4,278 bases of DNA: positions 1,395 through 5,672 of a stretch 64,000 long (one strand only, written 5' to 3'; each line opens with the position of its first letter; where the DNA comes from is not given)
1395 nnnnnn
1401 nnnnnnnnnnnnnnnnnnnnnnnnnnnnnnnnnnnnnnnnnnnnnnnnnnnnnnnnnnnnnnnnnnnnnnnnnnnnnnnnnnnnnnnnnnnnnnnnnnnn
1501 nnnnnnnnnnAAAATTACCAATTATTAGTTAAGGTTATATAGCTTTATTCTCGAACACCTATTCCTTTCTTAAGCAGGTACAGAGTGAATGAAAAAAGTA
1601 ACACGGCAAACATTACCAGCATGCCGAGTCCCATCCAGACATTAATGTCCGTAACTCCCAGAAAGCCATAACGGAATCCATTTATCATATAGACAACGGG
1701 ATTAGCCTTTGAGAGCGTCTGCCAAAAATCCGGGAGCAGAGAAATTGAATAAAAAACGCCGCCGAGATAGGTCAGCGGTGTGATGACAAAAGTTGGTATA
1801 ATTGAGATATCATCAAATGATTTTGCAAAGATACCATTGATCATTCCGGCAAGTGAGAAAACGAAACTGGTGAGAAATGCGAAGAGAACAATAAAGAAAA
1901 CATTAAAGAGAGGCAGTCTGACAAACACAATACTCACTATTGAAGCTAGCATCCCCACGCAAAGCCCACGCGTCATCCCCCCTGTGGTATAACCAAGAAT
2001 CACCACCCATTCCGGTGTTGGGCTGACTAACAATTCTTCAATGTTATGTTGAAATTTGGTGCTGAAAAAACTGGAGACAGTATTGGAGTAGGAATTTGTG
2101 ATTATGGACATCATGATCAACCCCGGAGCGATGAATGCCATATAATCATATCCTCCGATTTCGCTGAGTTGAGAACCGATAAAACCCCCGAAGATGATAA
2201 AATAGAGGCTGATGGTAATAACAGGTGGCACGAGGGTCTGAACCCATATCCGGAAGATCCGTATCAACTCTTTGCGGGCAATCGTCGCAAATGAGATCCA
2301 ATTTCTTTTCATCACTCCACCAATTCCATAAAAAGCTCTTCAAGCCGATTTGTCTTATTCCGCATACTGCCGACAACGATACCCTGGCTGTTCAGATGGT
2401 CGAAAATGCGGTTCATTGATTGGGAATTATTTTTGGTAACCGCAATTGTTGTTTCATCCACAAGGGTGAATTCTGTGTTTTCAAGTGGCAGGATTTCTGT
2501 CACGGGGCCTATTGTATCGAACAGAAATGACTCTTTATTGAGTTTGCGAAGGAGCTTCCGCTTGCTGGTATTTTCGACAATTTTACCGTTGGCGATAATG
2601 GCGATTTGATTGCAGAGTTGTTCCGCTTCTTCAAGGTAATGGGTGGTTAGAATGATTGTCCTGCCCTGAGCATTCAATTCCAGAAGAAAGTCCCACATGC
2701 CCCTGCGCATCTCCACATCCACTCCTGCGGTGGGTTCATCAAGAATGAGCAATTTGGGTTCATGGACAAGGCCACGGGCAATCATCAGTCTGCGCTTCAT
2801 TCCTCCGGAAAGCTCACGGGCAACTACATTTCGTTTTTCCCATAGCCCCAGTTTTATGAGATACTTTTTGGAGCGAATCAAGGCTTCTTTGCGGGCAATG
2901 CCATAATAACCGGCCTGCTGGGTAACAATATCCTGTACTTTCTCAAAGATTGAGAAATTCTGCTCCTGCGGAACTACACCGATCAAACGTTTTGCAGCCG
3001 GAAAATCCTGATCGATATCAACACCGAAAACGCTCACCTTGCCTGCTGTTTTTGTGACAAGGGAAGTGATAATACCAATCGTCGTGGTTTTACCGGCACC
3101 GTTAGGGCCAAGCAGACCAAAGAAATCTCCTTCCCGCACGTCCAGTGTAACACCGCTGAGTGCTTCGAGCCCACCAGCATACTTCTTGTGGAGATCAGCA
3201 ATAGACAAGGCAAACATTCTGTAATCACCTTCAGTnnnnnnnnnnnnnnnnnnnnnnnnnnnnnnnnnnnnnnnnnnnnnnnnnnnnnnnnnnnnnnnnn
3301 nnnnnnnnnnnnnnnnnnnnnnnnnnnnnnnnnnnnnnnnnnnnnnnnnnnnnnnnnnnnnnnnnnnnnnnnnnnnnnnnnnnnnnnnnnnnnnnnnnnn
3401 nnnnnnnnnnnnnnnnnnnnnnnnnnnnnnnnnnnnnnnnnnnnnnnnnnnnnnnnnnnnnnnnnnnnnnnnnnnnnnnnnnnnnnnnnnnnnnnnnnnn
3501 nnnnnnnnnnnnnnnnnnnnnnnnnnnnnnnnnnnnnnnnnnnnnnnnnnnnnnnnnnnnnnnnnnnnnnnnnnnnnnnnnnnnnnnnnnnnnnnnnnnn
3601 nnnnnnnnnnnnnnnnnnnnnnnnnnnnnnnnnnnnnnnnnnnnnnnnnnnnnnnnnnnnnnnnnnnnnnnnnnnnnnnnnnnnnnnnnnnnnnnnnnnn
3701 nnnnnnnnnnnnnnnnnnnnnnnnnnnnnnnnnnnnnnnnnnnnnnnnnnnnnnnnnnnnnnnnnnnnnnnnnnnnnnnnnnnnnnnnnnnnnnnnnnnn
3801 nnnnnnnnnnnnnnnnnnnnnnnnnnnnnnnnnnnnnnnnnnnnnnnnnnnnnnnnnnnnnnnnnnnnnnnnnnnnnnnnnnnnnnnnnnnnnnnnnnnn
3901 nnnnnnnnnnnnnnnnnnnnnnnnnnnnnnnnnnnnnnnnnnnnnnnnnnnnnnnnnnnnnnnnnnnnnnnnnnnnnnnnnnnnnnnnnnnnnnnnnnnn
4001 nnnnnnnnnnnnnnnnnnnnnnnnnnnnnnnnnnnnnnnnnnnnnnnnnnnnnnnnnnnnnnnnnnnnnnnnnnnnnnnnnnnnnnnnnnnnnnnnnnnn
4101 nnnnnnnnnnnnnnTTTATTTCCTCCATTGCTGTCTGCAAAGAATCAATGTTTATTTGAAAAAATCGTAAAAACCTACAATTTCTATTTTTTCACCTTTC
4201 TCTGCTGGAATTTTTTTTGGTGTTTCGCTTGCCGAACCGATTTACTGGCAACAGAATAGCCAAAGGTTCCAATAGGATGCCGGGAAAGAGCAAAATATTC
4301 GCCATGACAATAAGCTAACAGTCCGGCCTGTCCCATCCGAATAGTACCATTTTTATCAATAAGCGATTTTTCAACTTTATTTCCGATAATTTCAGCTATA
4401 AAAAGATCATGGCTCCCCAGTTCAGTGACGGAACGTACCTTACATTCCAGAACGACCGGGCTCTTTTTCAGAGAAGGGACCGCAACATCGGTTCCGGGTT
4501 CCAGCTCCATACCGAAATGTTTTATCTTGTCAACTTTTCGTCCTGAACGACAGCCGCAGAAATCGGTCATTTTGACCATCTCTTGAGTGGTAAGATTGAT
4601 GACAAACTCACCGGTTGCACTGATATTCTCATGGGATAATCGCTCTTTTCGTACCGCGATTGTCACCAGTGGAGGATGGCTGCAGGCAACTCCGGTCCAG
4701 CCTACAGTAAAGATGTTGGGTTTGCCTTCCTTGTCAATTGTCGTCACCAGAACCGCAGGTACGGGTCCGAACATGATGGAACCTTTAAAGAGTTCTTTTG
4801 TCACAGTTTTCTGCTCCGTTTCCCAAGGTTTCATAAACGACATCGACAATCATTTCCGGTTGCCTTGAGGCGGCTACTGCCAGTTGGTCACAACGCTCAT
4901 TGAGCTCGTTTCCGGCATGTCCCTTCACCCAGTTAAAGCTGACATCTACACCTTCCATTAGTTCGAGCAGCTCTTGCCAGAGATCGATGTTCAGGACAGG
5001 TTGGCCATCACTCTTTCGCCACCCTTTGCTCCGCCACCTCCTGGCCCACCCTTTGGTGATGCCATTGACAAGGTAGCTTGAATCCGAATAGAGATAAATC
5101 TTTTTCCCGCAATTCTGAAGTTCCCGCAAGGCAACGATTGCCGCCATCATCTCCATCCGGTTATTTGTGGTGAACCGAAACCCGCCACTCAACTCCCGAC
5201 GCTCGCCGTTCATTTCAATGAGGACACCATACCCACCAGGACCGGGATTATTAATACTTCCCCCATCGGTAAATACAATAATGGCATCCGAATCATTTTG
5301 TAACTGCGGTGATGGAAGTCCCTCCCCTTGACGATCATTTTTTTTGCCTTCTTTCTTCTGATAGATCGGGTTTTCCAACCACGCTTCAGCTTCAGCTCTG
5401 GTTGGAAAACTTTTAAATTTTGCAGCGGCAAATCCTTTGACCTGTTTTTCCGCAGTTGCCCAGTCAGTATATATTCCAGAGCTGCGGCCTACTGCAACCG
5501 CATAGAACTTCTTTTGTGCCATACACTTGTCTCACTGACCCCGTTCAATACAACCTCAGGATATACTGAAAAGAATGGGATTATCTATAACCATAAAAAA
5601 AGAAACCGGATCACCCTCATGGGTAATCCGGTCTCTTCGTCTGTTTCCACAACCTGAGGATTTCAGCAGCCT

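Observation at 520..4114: Glutathione-themed locus: gshB-like, YadG/YadH ABC-2 pair, glutaredoxin and GST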

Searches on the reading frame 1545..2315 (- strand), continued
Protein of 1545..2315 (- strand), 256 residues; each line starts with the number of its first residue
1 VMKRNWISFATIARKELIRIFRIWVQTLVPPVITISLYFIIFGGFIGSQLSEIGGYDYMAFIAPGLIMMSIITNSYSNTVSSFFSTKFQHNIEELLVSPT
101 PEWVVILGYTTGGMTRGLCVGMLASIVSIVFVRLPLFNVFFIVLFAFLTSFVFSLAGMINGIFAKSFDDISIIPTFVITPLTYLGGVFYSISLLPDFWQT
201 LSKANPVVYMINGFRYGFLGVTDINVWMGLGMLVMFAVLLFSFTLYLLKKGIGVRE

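Call 65: get_annotated_region(hit=H46, flank=4000)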
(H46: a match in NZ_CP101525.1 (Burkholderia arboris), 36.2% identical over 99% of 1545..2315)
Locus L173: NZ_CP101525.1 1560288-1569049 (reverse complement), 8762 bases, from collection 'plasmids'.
description: Burkholderia arboris strain MEC_B345 plasmid pla_1, complete sequence
organism: Burkholderia arboris (NCBI taxid 488730)
taxonomy: Bacteria; Pseudomonadota; Betaproteobacteria; Burkholderiales; Burkholderiaceae; Burkholderia; Burkholderia arboris
host: -; source: mixed culture,soil; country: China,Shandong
typing (MOB-suite, as given by PLSDB): non-mobilizable
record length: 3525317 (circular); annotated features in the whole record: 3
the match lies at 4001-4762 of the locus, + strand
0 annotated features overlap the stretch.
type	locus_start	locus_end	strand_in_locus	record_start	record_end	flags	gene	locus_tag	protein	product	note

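Call 68: get_annotated_region(hit=H17, flank=5000)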
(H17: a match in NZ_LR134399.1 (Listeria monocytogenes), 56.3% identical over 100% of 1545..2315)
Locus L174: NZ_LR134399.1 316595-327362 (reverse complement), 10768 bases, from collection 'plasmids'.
description: Listeria monocytogenes strain NCTC7974 plasmid 2, complete sequence
organism: Listeria monocytogenes (NCBI taxid 1639)
taxonomy: Bacteria; Bacillota; Bacilli; Bacillales; Listeriaceae; Listeria; Listeria monocytogenes
host: -; source: Homo sapiens,Vein blood; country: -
typing (MOB-suite, as given by PLSDB): non-mobilizable
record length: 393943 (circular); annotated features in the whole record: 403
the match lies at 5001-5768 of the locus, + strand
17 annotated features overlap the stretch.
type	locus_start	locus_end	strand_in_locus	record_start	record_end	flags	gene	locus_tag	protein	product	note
CDS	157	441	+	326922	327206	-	-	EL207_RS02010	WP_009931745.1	transposase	GO:0006313 - DNA transposition [Evidence IEA]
CDS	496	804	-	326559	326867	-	-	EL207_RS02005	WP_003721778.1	carboxymuconolactone decarboxylase family protein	-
CDS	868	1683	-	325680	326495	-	pdxK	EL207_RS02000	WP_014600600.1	pyridoxine/pyridoxal/pyridoxamine kinase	GO:0009228 - thiamine biosynthetic process [Evidence IEA]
CDS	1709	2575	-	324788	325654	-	-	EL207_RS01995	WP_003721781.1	Cof-type HAD-IIB family hydrolase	-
CDS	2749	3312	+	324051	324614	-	-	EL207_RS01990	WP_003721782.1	maltose acetyltransferase domain-containing protein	-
CDS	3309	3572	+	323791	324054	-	-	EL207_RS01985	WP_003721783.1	DUF5327 family protein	-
CDS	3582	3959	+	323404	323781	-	-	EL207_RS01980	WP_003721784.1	DUF423 domain-containing protein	-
CDS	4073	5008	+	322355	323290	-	-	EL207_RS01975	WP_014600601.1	ABC transporter ATP-binding protein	-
CDS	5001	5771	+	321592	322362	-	-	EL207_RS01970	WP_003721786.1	ABC transporter permease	-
CDS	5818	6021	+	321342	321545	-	-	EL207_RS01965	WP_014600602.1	hypothetical protein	-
CDS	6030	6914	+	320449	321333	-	-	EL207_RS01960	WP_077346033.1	SDR family oxidoreductase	-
CDS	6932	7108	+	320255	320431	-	-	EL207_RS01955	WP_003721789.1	hypothetical protein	-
CDS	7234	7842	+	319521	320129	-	-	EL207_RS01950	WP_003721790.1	hypothetical protein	-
CDS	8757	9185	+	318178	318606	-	-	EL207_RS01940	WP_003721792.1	DUF805 domain-containing protein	-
CDS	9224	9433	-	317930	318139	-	-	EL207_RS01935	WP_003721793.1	hypothetical protein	-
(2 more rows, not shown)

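Call 69: get_annotated_region(hit=H21, flank=5000)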
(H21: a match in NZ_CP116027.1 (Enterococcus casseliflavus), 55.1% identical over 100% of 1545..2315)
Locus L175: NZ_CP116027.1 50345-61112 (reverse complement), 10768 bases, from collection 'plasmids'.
description: Enterococcus casseliflavus strain CQFYY22-063 plasmid pFYY063-72K, complete sequence
organism: Enterococcus casseliflavus (NCBI taxid 37734)
taxonomy: Bacteria; Bacillota; Bacilli; Lactobacillales; Enterococcaceae; Enterococcus; Enterococcus casseliflavus
host: -; source: culture,feces; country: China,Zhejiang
typing (MOB-suite, as given by PLSDB): non-mobilizable; replicon rep_cluster_183
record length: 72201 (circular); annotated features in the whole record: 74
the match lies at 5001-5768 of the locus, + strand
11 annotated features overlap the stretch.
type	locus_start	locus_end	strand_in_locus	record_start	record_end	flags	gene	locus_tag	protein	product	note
CDS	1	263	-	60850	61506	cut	-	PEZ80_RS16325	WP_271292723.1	chloramphenicol acetyltransferase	-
CDS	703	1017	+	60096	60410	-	-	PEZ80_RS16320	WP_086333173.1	metalloregulator ArsR/SmtB family transcription factor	GO:0006355 - regulation of DNA-templated transcription [Evidence IEA]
CDS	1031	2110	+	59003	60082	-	arsB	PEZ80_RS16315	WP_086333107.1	ACR3 family arsenite efflux transporter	GO:0046685 - response to arsenic-containing substance [Evidence IEA]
CDS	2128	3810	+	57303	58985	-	-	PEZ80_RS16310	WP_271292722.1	FAD-dependent oxidoreductase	-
CDS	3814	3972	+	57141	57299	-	-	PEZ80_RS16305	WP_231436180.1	hypothetical protein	-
CDS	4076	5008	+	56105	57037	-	-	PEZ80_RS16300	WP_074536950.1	ABC transporter ATP-binding protein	-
CDS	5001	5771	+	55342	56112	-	-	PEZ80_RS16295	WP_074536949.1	ABC transporter permease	-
CDS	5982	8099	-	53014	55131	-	-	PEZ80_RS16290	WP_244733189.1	heavy metal translocating P-type ATPase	-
CDS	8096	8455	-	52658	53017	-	-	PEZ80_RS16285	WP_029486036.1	metalloregulator ArsR/SmtB family transcription factor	GO:0006355 - regulation of DNA-templated transcription [Evidence IEA]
CDS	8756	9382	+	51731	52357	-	-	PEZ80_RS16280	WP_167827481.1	recombinase family protein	GO:0006310 - DNA recombination [Evidence IEA]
CDS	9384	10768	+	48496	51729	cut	-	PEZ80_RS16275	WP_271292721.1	SIR2 family protein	-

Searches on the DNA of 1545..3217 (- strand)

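Call 13: search_dna_similar(query=window:1545-3217:-, collection=ecoli_genomes, mode=distant, max_rows=3)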
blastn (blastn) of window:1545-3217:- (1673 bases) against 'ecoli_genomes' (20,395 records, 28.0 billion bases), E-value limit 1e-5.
Records with a match: 5425; places in all: 5427; records where one place covers at least 80% of the query: 0.
Genomes with a match: 5425 of 5426; with a place that covers at least 80% of the query: 0. Places per genome that has any: lowest 1, median 1, highest 2. On chromosomes: 5424 places; on plasmids: 3.
Best place of each record, by identity: 60-80% 5425.
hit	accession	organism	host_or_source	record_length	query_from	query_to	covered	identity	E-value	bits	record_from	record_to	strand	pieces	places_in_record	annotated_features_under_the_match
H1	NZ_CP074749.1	Escherichia coli strain R32_14_1F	goat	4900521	88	1562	59%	68.5%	2e-43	366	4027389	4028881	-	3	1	yadG: ABC transporter ATP-binding protein | yadH: ABC transporter permease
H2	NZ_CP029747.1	Escherichia coli strain 2016C-3878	Homo sapiens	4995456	88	1183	47%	68.9%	9e-49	306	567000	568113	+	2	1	yadG: ABC transporter ATP-binding protein | yadH: ABC transporter permease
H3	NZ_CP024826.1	Escherichia coli strain CREC-544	Homo sapiens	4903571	88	1183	47%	68.9%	9e-49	306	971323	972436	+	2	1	yadG: ABC transporter ATP-binding protein | yadH: ABC transporter permease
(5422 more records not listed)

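Call 14: get_annotated_region(hit=H1, flank=5000)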
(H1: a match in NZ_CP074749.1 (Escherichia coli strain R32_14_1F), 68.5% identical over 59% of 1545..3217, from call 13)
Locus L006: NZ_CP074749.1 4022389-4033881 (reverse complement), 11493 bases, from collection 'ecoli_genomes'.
description: Escherichia coli strain R32_14_1F chromosome, complete genome
organism: Escherichia coli strain R32_14_1F (NCBI taxid 562)
replicon: chromosome; assembly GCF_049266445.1
host: goat; source: missing; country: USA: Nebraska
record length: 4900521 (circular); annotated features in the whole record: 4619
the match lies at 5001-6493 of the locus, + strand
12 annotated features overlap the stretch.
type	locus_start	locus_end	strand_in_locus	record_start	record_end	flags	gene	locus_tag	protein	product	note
CDS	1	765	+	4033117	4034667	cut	cueO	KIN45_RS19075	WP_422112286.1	multicopper oxidase CueO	-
CDS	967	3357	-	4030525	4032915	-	gcd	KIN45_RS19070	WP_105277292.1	quinoprotein glucose dehydrogenase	-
CDS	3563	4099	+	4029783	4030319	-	hpt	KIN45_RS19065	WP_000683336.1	hypoxanthine phosphoribosyltransferase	-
CDS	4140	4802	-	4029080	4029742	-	can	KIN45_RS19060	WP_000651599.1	carbonate dehydratase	-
CDS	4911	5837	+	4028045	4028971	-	yadG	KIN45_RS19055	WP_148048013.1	ABC transporter ATP-binding protein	-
CDS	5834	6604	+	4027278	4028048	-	yadH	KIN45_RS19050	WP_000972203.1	ABC transporter permease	-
CDS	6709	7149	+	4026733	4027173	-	yadI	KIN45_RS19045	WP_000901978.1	PTS sugar transporter subunit IIA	-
CDS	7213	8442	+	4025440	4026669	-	yadE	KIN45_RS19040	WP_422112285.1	polysaccharide deacetylase family protein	-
CDS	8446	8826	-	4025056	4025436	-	panD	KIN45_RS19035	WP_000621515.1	aspartate 1-decarboxylase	-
CDS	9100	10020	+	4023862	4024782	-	rpnC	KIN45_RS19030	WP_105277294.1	Rpn family recombination-promoting nuclease/putative transposase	-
CDS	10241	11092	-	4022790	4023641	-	panC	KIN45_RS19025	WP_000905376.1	pantoate--beta-alanine ligase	-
CDS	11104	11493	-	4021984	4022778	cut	panB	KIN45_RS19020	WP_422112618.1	3-methyl-2-oxobutanoate hydroxymethyltransferase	-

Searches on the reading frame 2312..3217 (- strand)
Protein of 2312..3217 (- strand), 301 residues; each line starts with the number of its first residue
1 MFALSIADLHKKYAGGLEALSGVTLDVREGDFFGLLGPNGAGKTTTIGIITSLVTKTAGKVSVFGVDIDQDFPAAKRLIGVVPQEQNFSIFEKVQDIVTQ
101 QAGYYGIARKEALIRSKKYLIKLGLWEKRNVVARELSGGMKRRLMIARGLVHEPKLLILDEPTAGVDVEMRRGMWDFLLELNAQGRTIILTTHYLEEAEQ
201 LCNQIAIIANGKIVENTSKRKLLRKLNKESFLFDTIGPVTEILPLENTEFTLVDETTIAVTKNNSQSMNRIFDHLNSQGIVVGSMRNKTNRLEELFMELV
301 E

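Call 3: search_protein_families(library=pfam, proteins=[window:2312-3217:-], max_evalue=0.01)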
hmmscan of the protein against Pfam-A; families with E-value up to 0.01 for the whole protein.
window:2312-3217:- (301 aa): 7 families
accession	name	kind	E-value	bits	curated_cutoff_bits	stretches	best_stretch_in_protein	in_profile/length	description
PF00005.33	ABC_tran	-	9.5e-30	104.4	25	1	20-164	1-137/137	ABC transporter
PF13304.12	AAA_21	-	1.2e-09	39.1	27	1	128-193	230-298/304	AAA domain, putative AbiEii toxin, Type IV TA system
PF13604.12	AAA_30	-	0.00033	20.9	27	0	32-64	20-52/191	AAA domain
PF13732.12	DrrA1-3_C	-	0.0014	19.7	27.4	1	230-300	22-81/81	ATP-binding protein DrrA1-3-like, C-terminal domain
PF00448.28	SRP54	-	0.0029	17.7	22.7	1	35-68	6-39/196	SRP54-type protein, GTPase domain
PF02463.25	SMC_N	-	0.009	15.9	40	0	31-48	25-42/220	RecF/RecN/SMC N terminal domain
PF13175.12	AAA_15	-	0.0091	16.1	32.1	0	127-193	292-369/374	AAA ATPase domain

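Call 4: search_protein_families(library=ncbifam, proteins=[window:2312-3217:-], max_evalue=0.01)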
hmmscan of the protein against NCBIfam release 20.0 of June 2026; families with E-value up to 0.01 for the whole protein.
window:2312-3217:- (301 aa): 189 families (the best 25 are shown)
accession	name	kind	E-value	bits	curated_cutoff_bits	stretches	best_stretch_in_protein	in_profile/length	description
TIGR01188.1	drrA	subfamily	1.1e-68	231.8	312.45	1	12-300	2-301/302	daunorubicin resistance ABC transporter, ATP-binding protein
NF010060.0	PRK13537.1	equivalog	2.2e-52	177.9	521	1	4-223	16-234/314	nodulation factor ABC transporter ATP-binding protein NodI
TIGR03864.1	PQQ_ABC_ATP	hypoth_equivalog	4.2e-51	173.7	302.25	1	3-228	1-225/236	ABC transporter, ATP-binding subunit, PQQ-dependent alcohol dehydrogenase system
NF010059.0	PRK13536.1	equivalog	2.3e-48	164.7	549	1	2-219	42-258/342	nodulation factor ABC transporter ATP-binding protein NodI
TIGR03522.1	GldA_ABC_ATP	equivalog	7.2e-46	157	402.6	1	4-299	3-300/301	gliding motility-associated ABC transporter ATP-binding subunit GldA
NF033858.1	ABC2_perm_RbbA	equivalog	8.5e-44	149.7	1050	1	5-231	268-493/909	ribosome-associated ATPase/putative transporter RbbA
TIGR01288.1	nodI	equivalog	5.7e-43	147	424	1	3-216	4-217/303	nodulation factor ABC transporter ATP-binding protein NodI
TIGR04521.1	ECF_ATPase_2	equivalog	4.3e-40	137.6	330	1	17-227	18-237/279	energy-coupling factor transporter ATPase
TIGR01257.1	rim_protein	equivalog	2e-39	134.4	4012.85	1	23-214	949-1139/2272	rim ABC transporter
TIGR02673.1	FtsE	equivalog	3.5e-39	134.7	264.85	1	5-211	3-213/214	cell division ATP-binding protein FtsE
TIGR04406.1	LPS_export_lptB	equivalog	1.8e-38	132.2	240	1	4-225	2-225/239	LPS export ABC transporter ATP-binding protein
TIGR04520.1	ECF_ATPase_1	equivalog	2e-35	122.6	315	1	5-225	2-226/269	energy-coupling factor transporter ATPase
NF010170.0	PRK13651.1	equivalog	4.1e-35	121.2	432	2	76-234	104-261/308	cobalt transporter ATP-binding subunit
NF043075.1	MMSYN1_0197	equivalog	1.4e-34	119.6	550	1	4-274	3-265/341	spermidine/putrescine ABC transporter ATP-binding protein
TIGR03740.1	galliderm_ABC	subfamily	5.1e-34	117.9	309.75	1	5-217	2-206/223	lantibiotic protection ABC transporter ATP-binding subunit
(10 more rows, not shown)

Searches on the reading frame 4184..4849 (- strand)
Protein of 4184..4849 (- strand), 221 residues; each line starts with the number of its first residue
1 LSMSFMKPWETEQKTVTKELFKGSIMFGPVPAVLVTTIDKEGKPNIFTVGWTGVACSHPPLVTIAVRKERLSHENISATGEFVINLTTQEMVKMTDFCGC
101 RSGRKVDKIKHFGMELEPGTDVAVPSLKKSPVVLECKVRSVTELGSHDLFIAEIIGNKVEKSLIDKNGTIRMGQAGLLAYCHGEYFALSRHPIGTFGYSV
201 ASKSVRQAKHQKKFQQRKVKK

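Call 3: search_protein_families(library=pfam, proteins=[window:4184-4849:-], max_evalue=0.01)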
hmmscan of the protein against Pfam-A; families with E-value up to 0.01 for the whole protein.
window:4184-4849:- (221 aa): 1 family
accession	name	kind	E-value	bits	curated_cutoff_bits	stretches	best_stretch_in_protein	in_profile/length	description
PF01613.24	Flavin_Reduct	-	1.4e-34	119.9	27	1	29-188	5-152/153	Flavin reductase like domain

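Call 4: search_protein_families(library=ncbifam, proteins=[window:4184-4849:-], max_evalue=0.01)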
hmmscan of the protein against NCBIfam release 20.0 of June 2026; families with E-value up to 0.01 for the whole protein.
window:4184-4849:- (221 aa): 6 families
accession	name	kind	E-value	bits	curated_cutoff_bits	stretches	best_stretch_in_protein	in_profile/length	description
NF045630.1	monooxsub_HsaB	equivalog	7.7e-07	29.1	230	1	33-152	22-135/186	3-hydroxy-9,10-secoandrosta-1,3,5(10)-triene-9,17-dione monooxygenase reductase subunit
NF045733.1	StyMonoxStyB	equivalog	1.1e-06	28.7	200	1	33-155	16-129/150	styrene monooxygenase NADH-dependent flavin reductase subunit StyB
TIGR03615.1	RutF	equivalog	2.6e-06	27.5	254.75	1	32-156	16-136/156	NADH-dependent FMN reductase RutF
TIGR02296.1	HpaC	equivalog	5.3e-06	26.5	205.95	1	34-157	14-134/154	4-hydroxyphenylacetate 3-monooxygenase, reductase component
NF042921.1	HpaC_Thermus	equivalog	0.0039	17.2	200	1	48-154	32-127/150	4-hydroxyphenylacetate 3-monooxygenase reductase subunit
NF045919.1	HphnlacHdxRed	equivalog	0.006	15.7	340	1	36-155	25-138/309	p-hydroxyphenylacetate 3-hydroxylase reductase component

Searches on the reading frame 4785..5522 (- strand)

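Call 3: search_protein_families(library=pfam, proteins=[window:4785-5522:-], max_evalue=0.01)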
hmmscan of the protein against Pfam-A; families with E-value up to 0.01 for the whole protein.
window:4785-5522:- (245 aa): 2 families
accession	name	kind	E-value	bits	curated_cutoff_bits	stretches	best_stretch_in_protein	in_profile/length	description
PF00075.30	RNase_H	-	9.7e-42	142.9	25.8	1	80-219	3-140/141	RNase H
PF01693.22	Cauli_VI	-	2.4e-19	69.8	21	1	5-48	1-44/44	Ribonuclease H1 N-terminal domain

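Call 4: search_protein_families(library=ncbifam, proteins=[window:4785-5522:-], max_evalue=0.01)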
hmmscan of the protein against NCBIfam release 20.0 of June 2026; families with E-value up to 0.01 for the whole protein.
window:4785-5522:- (245 aa): 7 families
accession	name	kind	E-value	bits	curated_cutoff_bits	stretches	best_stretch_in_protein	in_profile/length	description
NF001236.0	PRK00203.1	equivalog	2.9e-53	179.5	160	1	79-221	3-143/151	ribonuclease HI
NF005116.0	PRK06548.1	equivalog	3.9e-28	98.4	280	1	79-219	4-140/161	ribonuclease H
NF046109.1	RNaseH_Halikb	equivalog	3.1e-25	89.4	320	1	1-153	1-153/211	ribonuclease H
NF006433.0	PRK08719.1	subfamily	2.6e-20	72.8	170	1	116-220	46-146/147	ribonuclease H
NF041306.1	RnaseHI_Halo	equivalog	2e-06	27.8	300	1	78-217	67-193/197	ribonuclease HI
NF005567.0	PRK07238.1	equivalog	1.9e-05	24.2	326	1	81-218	4-130/378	bifunctional RNase H/acid phosphatase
NF010482.0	PRK13907.1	equivalog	0.00047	20.2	231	1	81-158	2-80/128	ribonuclease H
